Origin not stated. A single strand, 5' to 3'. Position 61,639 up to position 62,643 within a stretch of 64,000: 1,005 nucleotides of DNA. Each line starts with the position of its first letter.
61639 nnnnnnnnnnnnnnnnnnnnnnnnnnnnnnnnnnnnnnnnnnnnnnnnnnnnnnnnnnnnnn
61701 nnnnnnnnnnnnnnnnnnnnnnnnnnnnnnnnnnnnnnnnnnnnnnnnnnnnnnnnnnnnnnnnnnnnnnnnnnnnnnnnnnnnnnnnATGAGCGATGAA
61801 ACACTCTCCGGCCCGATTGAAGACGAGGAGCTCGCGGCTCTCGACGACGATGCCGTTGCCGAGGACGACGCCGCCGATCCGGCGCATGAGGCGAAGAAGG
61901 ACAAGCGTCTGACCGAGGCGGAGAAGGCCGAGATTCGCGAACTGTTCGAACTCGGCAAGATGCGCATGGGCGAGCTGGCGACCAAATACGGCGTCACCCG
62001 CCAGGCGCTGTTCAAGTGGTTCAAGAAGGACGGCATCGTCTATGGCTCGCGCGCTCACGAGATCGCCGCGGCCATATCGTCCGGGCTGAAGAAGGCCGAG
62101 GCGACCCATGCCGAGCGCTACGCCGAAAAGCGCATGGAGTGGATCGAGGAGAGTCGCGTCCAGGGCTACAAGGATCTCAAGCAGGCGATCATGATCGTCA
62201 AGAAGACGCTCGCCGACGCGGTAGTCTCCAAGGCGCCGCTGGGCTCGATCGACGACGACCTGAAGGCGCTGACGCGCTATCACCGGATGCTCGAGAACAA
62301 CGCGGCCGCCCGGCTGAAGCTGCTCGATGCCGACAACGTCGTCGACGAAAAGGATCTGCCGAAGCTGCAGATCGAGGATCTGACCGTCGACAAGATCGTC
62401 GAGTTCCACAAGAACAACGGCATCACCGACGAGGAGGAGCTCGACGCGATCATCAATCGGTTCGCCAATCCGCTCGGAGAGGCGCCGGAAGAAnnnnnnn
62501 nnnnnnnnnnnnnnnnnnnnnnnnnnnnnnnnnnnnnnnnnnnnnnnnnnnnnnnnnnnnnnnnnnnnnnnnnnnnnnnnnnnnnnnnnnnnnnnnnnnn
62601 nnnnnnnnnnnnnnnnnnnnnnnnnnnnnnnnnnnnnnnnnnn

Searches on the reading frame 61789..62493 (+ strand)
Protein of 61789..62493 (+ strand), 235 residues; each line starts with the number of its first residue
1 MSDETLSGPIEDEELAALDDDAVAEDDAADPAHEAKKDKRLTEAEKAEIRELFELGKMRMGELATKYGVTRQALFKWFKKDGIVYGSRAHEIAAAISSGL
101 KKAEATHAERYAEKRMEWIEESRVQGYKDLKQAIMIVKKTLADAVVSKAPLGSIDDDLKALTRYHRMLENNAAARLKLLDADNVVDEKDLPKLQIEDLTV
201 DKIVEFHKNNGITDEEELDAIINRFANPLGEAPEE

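Call 18: search_dna_similar(query=window:61789-62493:+, collection=phages, mode=protein, max_rows=60)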
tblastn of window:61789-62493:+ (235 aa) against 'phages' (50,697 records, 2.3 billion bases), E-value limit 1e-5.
Records with a match: 28; places in all: 28; records where one place covers at least 80% of the query: 0.
Best place of each record, by identity: <60% 28.
By first word of the organism name: Rhizobium 10; Pseudomonas 6; Klebsiella 6; Escherichia 4; Salmonella 2.
By host as written in the record: Pseudomonas syringae pv. actinidiae 3; Rhizobium etli CFN42 2; - 2; Salmonella enterica subsp. enterica serovar Typhimurium strain LT2 2; Pseudomonas syringae pv. avii 2; Rhizobium phaseoli N1_10 1; Rhizobium phaseoli N1_15 1; Rhizobium phaseoli N2_6 1; and 14 more.
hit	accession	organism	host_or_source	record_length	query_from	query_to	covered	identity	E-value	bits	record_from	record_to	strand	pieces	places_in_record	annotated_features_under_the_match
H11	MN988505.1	Rhizobium phage RHph_N1_10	Rhizobium phaseoli N1_10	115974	40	222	78%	49.2%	2e-43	161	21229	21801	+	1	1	hypothetical protein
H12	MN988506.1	Rhizobium phage RHph_N1_15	Rhizobium phaseoli N1_15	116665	40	222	78%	49.2%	2e-43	161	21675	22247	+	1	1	hypothetical protein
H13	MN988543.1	Rhizobium phage RHph_N2_6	Rhizobium phaseoli N2_6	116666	40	222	78%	49.2%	2e-43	161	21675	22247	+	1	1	hypothetical protein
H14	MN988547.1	Rhizobium phage RHph_Y2_11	Rhizobium etli Y2_11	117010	40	222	78%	45.2%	5e-39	149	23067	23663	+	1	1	hypothetical protein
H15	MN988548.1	Rhizobium phage RHph_Y2_17_1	Rhizobium etli Y2_17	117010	40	222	78%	45.2%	5e-39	149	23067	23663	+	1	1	hypothetical protein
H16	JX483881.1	Rhizobium phage RHEph10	Rhizobium etli CFN42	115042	40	222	78%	44.7%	2e-38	147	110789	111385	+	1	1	hypothetical protein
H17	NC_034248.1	Rhizobium phage RHEph10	Rhizobium etli CFN42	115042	40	222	78%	44.7%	2e-38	147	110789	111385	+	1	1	DNA binding domain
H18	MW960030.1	Rhizobium phage RHph_X66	R. phaseoli sv. phaseoli INC 2-5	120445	40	211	73%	44.9%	2e-32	129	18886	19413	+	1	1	hypothetical protein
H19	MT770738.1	Rhizobium phage B1VFA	Rhizobium leguminosarum VF39SM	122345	40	211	73%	44.3%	3e-32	129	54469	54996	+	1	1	HTH - DNA binding domain-containing protein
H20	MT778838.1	Rhizobium phage V1VFA-S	-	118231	40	211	73%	44.3%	5e-32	128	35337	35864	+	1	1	HTH - DNA binding domain protein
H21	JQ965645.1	Salmonella phage SSU5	Salmonella enterica subsp. enterica ...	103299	40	208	72%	33.3%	2e-9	63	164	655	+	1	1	putative DNA-binding protein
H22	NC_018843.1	Salmonella phage SSU5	Salmonella enterica subsp. enterica ...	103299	40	208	72%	33.3%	2e-9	63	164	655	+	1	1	DNA binding domain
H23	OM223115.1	Pseudomonas phage hairong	Pseudomonas syringae pv. actinidiae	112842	40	220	77%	29.2%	5e-9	62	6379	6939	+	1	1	hypothetical protein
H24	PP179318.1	Pseudomonas phage Nican01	Pseudomonas syringae CC0094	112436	40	218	76%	29.5%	5e-8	59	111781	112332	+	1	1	none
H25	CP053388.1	Escherichia phage CMS-2020a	Escherichia coli strain SCU-107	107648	40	210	73%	30.9%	2e-8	60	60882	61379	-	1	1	record has no annotation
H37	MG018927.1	Pseudomonas phage nickie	Pseudomonas syringae pv. avii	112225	40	208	72%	29.7%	1e-7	57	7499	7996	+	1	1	hypothetical protein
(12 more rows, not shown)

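Call 19: find_related_loci(query=window:61789-62493:+, collection=viral_contigs, flank=3000)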
Query window:61789-62493:+ (235 aa) in viral_contigs; peptide patterns used: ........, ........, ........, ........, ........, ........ (x = any residue, [..] = any of these).
10 stretches matched a pattern, but none encodes a relative of the query by tblastn (E <= 1e-3).

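Call 20: get_annotated_region(hit=H11, flank=1200)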
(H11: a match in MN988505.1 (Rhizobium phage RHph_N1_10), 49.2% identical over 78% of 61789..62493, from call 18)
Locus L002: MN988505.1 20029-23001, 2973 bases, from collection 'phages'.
description: Rhizobium phage RHph_N1_10, complete genome.
organism: Rhizobium phage RHph_N1_10 (NCBI taxid 2509740)
taxonomy: Viruses; Duplodnaviria; Heunggongvirae; Uroviricota; Caudoviricetes
host: Rhizobium phaseoli N1_10; source: agricultural lands; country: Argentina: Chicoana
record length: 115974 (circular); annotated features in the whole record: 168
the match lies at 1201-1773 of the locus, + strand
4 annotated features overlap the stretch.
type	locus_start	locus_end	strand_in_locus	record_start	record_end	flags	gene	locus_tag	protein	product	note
CDS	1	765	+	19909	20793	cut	-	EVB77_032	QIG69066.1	putative ABC transporter ATP-binding protein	-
CDS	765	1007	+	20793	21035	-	-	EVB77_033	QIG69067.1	hypothetical protein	-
CDS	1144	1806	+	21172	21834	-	-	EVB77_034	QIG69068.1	hypothetical protein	GO_function: GO:0005515 - protein binding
CDS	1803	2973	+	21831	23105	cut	-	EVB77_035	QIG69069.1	terminase large subunit protein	-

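Call 21: get_annotated_region(hit=H16, flank=1200)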
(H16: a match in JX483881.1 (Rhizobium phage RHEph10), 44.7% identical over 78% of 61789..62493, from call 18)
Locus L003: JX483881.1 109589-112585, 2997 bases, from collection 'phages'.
description: Rhizobium phage RHEph10, complete genome.
organism: Rhizobium phage RHEph10 (NCBI taxid 1220717)
taxonomy: Viruses; Duplodnaviria; Heunggongvirae; Uroviricota; Caudoviricetes
host: Rhizobium etli CFN42; source: -; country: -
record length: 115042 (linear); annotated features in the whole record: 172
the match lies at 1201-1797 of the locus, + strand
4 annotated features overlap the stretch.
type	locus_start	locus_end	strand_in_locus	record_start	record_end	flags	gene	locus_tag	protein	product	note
CDS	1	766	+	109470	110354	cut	-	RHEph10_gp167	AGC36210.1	hypothetical protein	-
CDS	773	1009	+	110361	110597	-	-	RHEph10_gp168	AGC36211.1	hypothetical protein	-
CDS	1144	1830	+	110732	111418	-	-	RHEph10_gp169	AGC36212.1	hypothetical protein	-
CDS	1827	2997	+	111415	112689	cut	-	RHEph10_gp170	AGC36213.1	putative terminase protein large subunit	TerL; terminase-like, POG1679; POG0025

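Call 22: get_annotated_region(hit=H18, flank=1200)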
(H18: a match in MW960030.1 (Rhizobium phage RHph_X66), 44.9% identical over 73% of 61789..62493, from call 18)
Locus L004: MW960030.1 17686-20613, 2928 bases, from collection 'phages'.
description: Rhizobium phage RHph_X66, complete genome.
organism: Rhizobium phage RHph_X66 (NCBI taxid 2836081)
taxonomy: Viruses; Duplodnaviria; Heunggongvirae; Uroviricota; Caudoviricetes
host: R. phaseoli sv. phaseoli INC 2-5; source: Agricultural lands; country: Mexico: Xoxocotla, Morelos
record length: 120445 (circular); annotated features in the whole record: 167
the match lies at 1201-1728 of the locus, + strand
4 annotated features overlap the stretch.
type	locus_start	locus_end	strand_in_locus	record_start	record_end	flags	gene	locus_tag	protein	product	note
CDS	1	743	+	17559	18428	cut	-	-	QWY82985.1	putative ABC transporter ATP-binding protein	-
CDS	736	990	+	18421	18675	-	-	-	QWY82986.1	hypothetical protein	-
CDS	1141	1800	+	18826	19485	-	-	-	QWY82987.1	hypothetical protein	GO_function: GO:0005515 - protein binding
CDS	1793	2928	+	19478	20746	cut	-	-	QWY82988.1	terminase large subunit protein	-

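Call 23: get_annotated_region(hit=H19, flank=1200)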
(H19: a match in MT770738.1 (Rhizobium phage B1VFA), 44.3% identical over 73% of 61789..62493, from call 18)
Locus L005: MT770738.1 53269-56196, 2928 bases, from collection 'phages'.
description: Rhizobium phage B1VFA, complete genome.
organism: Rhizobium phage B1VFA (NCBI taxid 2759201)
taxonomy: Viruses; Duplodnaviria; Heunggongvirae; Uroviricota; Caudoviricetes
host: Rhizobium leguminosarum VF39SM; source: -; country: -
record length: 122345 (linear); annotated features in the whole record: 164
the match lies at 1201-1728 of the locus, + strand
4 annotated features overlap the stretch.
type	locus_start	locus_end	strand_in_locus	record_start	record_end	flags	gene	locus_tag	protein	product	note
CDS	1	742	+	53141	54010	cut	-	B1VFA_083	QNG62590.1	hypothetical protein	-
CDS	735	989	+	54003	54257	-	-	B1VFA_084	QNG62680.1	hypothetical protein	-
CDS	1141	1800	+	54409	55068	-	-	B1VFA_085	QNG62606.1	HTH - DNA binding domain-containing protein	HTH - DNA binding domain as in transcription regulators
CDS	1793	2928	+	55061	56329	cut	-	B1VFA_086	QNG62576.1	putative terminase large subunit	putative terminase large subunit; may contain ATP/GTP binding motif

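Call 24: get_annotated_region(hit=H20, flank=1200)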
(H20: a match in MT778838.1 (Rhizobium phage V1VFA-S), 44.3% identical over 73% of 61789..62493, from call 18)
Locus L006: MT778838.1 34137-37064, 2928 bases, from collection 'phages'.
description: Rhizobium phage V1VFA-S, complete genome.
organism: Rhizobium phage V1VFA-S (NCBI taxid 2763532)
taxonomy: Viruses; Duplodnaviria; Heunggongvirae; Uroviricota; Caudoviricetes
host: -; source: -; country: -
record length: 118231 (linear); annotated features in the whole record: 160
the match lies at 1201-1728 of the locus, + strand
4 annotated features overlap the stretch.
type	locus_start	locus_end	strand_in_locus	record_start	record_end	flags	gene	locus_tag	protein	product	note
CDS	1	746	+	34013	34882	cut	-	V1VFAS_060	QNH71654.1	hypothetical protein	-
CDS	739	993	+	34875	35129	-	-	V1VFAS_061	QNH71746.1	hypothetical protein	-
CDS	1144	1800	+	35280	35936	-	-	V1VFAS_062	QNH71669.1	HTH - DNA binding domain protein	HTH - DNA binding domain as in trancription regulators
CDS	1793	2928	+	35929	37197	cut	-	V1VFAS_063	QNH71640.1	putative terminase large subunit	Putative terminase large subunit. May contain ATP/GTP binding motif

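Call 43: search_dna_similar(query=window:61789-62493:+, collection=plasmids, mode=protein, max_rows=40, max_evalue=1e-15)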
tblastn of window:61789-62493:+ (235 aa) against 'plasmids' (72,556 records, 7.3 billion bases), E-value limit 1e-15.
Records with a match: 5; places in all: 5; records where one place covers at least 80% of the query: 0.
Best place of each record, by identity: <60% 5.
By first word of the organism name: Pararhizobium 1; Shinella 1; Sinorhizobium 1; Rhizobium 1; Methylobacterium 1.
By predicted mobility (MOB-suite, as given by PLSDB): non-mobilizable 5.
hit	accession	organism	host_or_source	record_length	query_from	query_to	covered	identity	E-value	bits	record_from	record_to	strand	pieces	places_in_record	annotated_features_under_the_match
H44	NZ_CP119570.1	Pararhizobium qamdonense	cell culture,soil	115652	40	222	78%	49.0%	2e-47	174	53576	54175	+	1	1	hypothetical protein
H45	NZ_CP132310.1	Shinella zoogloeoides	Homo sapiens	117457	40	222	78%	45.7%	1e-33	135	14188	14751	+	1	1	hypothetical protein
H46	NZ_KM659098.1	Sinorhizobium sp. LM21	Lubin copper mine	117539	40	211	73%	46.6%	5e-39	150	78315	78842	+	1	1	hypothetical protein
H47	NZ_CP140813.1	Rhizobium beringeri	Trifolium pratense,whole organism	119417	40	211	73%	43.2%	4e-30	124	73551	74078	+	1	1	hypothetical protein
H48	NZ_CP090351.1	Methylobacterium oryzae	single cell,soil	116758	40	199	68%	35.2%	6e-16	84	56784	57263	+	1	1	hypothetical protein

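Call 44: get_annotated_region(hit=H44, flank=19000)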
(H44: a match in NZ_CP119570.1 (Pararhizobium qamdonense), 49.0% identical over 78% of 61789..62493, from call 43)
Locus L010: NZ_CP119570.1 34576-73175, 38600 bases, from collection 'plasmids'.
description: Pararhizobium qamdonense strain T808 plasmid p5, complete sequence
organism: Pararhizobium qamdonense (NCBI taxid 3031126)
taxonomy: Bacteria; Pseudomonadota; Alphaproteobacteria; Hyphomicrobiales; Rhizobiaceae; Pararhizobium; Pararhizobium qamdonense
host: -; source: cell culture,soil; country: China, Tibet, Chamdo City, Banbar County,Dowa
typing (MOB-suite, as given by PLSDB): non-mobilizable
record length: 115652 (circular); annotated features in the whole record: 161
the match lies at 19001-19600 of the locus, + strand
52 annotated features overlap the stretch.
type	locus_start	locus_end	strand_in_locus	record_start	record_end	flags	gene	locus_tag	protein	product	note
CDS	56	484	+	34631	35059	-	-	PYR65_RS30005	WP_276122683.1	hypothetical protein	-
CDS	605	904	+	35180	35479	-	-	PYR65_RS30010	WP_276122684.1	hypothetical protein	-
CDS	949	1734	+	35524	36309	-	-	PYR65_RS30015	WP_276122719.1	ImuA family protein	-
CDS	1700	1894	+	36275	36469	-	-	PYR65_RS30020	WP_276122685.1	hypothetical protein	-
CDS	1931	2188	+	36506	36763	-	-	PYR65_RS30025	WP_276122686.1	hypothetical protein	-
CDS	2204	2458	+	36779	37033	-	-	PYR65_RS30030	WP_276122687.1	hypothetical protein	-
CDS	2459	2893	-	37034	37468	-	-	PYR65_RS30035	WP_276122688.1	Rap1a/Tai family immunity protein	-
CDS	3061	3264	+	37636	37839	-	-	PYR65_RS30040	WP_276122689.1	hypothetical protein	-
CDS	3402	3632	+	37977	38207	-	-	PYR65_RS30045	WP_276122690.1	hypothetical protein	-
CDS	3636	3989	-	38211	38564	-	-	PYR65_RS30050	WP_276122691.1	hypothetical protein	-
CDS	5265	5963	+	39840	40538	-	-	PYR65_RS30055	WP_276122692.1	hypothetical protein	-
CDS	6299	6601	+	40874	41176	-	-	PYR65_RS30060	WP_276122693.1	hypothetical protein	-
CDS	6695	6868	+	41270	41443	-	-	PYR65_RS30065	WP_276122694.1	hypothetical protein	-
CDS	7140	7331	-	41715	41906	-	-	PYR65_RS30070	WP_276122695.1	hypothetical protein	-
CDS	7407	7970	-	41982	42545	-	-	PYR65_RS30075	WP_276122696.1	hypothetical protein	-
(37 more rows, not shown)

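Call 45: get_annotated_region(hit=H46, flank=19000)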
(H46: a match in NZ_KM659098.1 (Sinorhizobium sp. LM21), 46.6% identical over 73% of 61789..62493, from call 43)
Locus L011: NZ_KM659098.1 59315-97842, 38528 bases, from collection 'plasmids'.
description: Sinorhizobium sp. LM21 plasmid pLM21S1, complete sequence
organism: Sinorhizobium sp. LM21 (NCBI taxid 1449788)
taxonomy: Bacteria; Pseudomonadota; Alphaproteobacteria; Hyphomicrobiales; Rhizobiaceae; Sinorhizobium; Sinorhizobium sp. LM21
host: -; source: Lubin copper mine; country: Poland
typing (MOB-suite, as given by PLSDB): non-mobilizable; replicon rep_cluster_747
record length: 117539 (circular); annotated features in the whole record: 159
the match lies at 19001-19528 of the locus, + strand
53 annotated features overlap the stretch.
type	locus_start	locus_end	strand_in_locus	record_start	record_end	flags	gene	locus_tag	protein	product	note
CDS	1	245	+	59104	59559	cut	-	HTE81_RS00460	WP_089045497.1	hypothetical protein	-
CDS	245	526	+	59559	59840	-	-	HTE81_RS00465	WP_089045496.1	hypothetical protein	-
CDS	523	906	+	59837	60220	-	-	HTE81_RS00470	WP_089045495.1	hypothetical protein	-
CDS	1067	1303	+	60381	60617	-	-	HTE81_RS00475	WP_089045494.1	hypothetical protein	-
CDS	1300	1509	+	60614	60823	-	-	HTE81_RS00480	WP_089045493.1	hypothetical protein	-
CDS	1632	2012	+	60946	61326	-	-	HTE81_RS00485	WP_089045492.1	hypothetical protein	-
CDS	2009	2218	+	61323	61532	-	-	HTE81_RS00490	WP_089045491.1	hypothetical protein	-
CDS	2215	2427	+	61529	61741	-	-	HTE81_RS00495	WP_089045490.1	hypothetical protein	-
CDS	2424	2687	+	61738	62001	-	-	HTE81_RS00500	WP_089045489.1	hypothetical protein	-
CDS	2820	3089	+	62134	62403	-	-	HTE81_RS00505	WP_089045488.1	hypothetical protein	-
CDS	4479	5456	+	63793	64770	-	-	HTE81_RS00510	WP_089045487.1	hypothetical protein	-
CDS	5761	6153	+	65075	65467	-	-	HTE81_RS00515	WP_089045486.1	hypothetical protein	-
CDS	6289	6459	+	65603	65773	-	-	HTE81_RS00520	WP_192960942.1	hypothetical protein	-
CDS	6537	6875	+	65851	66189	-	-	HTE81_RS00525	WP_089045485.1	hypothetical protein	-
CDS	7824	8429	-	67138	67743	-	-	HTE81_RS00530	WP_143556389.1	hypothetical protein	-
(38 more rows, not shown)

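Call 46: get_annotated_region(hit=H45, flank=19000)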
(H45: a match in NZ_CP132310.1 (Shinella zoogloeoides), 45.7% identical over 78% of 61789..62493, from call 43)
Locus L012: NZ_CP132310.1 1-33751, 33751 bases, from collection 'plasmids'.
description: Shinella zoogloeoides strain UPHL-collab-1 plasmid unnamed3, complete sequence
organism: Shinella zoogloeoides (NCBI taxid 352475)
taxonomy: Bacteria; Pseudomonadota; Alphaproteobacteria; Hyphomicrobiales; Rhizobiaceae; Shinella; Shinella zoogloeoides
host: -; source: Homo sapiens; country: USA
typing (MOB-suite, as given by PLSDB): non-mobilizable
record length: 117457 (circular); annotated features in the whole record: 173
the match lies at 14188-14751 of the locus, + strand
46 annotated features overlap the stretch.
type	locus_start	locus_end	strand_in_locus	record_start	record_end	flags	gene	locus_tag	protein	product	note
CDS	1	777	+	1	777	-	-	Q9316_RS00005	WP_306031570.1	hypothetical protein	-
CDS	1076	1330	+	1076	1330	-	-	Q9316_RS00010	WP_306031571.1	hypothetical protein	-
CDS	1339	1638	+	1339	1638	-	-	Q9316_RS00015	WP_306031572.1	hypothetical protein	-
CDS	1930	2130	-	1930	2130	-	-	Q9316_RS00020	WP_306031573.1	hypothetical protein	-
CDS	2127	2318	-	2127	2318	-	-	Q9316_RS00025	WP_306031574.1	hypothetical protein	-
CDS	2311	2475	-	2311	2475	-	-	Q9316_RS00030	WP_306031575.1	hypothetical protein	-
CDS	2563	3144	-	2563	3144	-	-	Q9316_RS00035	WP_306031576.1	hypothetical protein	-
CDS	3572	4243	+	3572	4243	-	-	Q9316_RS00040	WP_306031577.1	hypothetical protein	-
CDS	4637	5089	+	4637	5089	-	-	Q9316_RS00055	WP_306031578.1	hypothetical protein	-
CDS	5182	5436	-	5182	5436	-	-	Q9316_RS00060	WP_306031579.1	hypothetical protein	-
CDS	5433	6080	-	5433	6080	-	-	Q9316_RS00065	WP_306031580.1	ParA family protein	-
CDS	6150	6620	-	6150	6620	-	-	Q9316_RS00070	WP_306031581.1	hypothetical protein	-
CDS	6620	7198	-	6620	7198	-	-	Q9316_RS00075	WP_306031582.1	hypothetical protein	-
CDS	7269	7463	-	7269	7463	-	-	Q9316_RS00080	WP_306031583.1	hypothetical protein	-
CDS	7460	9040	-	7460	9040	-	-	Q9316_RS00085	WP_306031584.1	DEAD/DEAH box helicase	-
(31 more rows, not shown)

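Call 47: get_annotated_region(hit=H48, flank=19000)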
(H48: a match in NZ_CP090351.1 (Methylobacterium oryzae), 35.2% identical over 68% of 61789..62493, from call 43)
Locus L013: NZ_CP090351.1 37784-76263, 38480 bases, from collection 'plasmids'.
description: Methylobacterium oryzae strain H33R-06 plasmid unnamed2, complete sequence
organism: Methylobacterium oryzae (NCBI taxid 334852)
taxonomy: Bacteria; Pseudomonadota; Alphaproteobacteria; Hyphomicrobiales; Methylobacteriaceae; Methylobacterium; Methylobacterium oryzae
host: -; source: single cell,soil; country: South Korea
typing (MOB-suite, as given by PLSDB): non-mobilizable
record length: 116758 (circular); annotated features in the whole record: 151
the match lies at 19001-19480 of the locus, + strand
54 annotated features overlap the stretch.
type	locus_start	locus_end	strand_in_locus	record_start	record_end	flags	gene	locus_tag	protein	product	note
CDS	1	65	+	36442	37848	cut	-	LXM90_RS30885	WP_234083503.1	hypothetical protein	-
CDS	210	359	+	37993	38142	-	-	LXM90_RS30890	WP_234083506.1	hypothetical protein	-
CDS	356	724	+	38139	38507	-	-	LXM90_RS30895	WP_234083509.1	hypothetical protein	-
CDS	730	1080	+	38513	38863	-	-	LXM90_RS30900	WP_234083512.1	hypothetical protein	-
CDS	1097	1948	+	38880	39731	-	-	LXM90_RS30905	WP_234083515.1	hypothetical protein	-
CDS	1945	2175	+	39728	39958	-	-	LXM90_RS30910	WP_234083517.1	hypothetical protein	-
CDS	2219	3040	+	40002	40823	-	-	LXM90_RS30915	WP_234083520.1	hypothetical protein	-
CDS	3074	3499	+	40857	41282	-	-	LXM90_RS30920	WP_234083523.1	hypothetical protein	-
CDS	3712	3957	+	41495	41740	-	-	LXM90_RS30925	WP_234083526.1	hypothetical protein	-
CDS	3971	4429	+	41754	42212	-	-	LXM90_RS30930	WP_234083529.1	hypothetical protein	-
CDS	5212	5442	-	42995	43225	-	-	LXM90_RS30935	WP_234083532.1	hypothetical protein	-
CDS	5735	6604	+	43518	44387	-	-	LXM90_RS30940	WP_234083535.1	hypothetical protein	-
CDS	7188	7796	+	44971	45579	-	-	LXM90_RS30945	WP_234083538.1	hypothetical protein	-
CDS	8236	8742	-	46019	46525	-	-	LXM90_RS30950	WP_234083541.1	hypothetical protein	-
CDS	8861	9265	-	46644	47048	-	-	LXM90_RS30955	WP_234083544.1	hypothetical protein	-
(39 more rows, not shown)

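Call 66: get_annotated_region(hit=H37, flank=7600)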
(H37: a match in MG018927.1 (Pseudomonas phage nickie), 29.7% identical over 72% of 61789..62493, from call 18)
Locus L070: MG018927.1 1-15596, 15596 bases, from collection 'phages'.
description: Pseudomonas phage nickie, complete genome.
organism: Pseudomonas phage nickie (NCBI taxid 2048977)
taxonomy: Viruses; Duplodnaviria; Heunggongvirae; Uroviricota; Caudoviricetes; Nickievirus; Nickievirus nickie
host: Pseudomonas syringae pv. avii; source: wastewater; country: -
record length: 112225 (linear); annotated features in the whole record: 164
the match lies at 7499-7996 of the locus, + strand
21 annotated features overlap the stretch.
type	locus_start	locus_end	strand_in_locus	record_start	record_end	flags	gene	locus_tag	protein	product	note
CDS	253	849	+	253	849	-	-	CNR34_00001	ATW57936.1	hypothetical protein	-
tRNA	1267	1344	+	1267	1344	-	-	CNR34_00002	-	tRNA-Met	-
tRNA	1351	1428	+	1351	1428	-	-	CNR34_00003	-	tRNA-Asn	-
CDS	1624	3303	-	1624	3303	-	-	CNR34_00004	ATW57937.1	ATP-dependent RNA helicase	-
CDS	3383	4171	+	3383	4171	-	-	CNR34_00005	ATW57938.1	ParB-like nuclease domain protein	-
CDS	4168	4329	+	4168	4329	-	-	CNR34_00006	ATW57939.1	hypothetical protein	-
CDS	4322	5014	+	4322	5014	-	-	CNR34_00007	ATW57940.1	ParB-like nuclease domain protein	-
CDS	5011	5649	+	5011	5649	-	-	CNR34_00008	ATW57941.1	ABC transporter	-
CDS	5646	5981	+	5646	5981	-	-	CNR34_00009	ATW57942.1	hypothetical protein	-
CDS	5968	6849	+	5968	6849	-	-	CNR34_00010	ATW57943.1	hypothetical protein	-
CDS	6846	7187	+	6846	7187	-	-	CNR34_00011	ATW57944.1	hypothetical protein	-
CDS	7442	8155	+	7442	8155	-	-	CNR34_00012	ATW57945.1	hypothetical protein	-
CDS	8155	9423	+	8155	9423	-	-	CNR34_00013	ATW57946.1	large terminase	-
CDS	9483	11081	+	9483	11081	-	-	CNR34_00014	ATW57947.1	portal protein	-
CDS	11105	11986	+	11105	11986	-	-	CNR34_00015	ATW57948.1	hypothetical protein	-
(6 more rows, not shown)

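Call 70: search_protein_families(library=pfam, proteins=[window:61789-62493:+], max_evalue=0.01)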
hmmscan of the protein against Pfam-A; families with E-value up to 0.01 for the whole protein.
window:61789-62493:+ (235 aa): 3 families
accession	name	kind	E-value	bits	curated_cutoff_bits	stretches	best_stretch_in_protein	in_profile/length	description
PF13022.12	HTH_Tnp_1_2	-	0.0037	17.8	27.9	0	53-82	22-51/122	Helix-turn-helix of insertion element transposase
PF03374.19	ANT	-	0.006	17.3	25.3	0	56-88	22-54/108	Phage antirepressor protein KilAC domain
PF01381.28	HTH_3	-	0.0081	16.6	23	0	49-81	1-33/55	Helix-turn-helix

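Call 71: search_protein_families(library=phrogs, proteins=[window:61789-62493:+], max_evalue=0.001)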
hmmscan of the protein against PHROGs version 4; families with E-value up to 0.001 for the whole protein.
window:61789-62493:+ (235 aa): 2 families
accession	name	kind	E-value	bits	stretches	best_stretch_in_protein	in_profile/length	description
phrog_867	-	DNA, RNA and nucleotide metabolism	1.8e-38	133.6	1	34-218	5-194/220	DNA binding domain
phrog_4151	-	DNA, RNA and nucleotide metabolism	0.00041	21.2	1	43-82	7-45/154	DNA binding protein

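Call 73: search_solved_structures(query=window:61789-62493:+, max_evalue=10)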
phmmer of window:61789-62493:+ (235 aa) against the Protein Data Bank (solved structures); distinct sequences matched with E-value up to 10: 11.
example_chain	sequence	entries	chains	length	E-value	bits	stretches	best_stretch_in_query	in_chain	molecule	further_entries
3k8v_A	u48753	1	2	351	0.36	14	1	117-196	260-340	Flagellin homolog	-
3bjb_A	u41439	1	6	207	0.83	12.9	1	26-81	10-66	Probable transcriptional regulator, TetR family protein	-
9okl_B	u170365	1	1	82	1.1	12.5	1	102-157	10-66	CS-2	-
9y44_C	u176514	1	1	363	1.5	12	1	99-144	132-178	Large ribosomal subunit protein uL4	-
9y42_C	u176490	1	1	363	1.6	12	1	99-144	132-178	Large ribosomal subunit protein uL4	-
7ucj_C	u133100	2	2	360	1.6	12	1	99-144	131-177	60S ribosomal protein L4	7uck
3jai_C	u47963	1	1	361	1.6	11.9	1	99-144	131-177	uL4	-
3jah_C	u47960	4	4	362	1.6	11.9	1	99-144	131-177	uL4 | Ribosomal protein L4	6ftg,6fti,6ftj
11he_L4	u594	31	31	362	1.6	11.9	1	99-144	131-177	60S ribosomal protein L4 | uL4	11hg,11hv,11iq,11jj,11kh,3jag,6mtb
6xa1_LC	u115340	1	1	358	2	11.6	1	99-143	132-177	60S ribosomal protein L4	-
6gz3_AC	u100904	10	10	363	2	11.6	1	99-143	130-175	ribosomal protein uL4 | 60S ribosomal protein L4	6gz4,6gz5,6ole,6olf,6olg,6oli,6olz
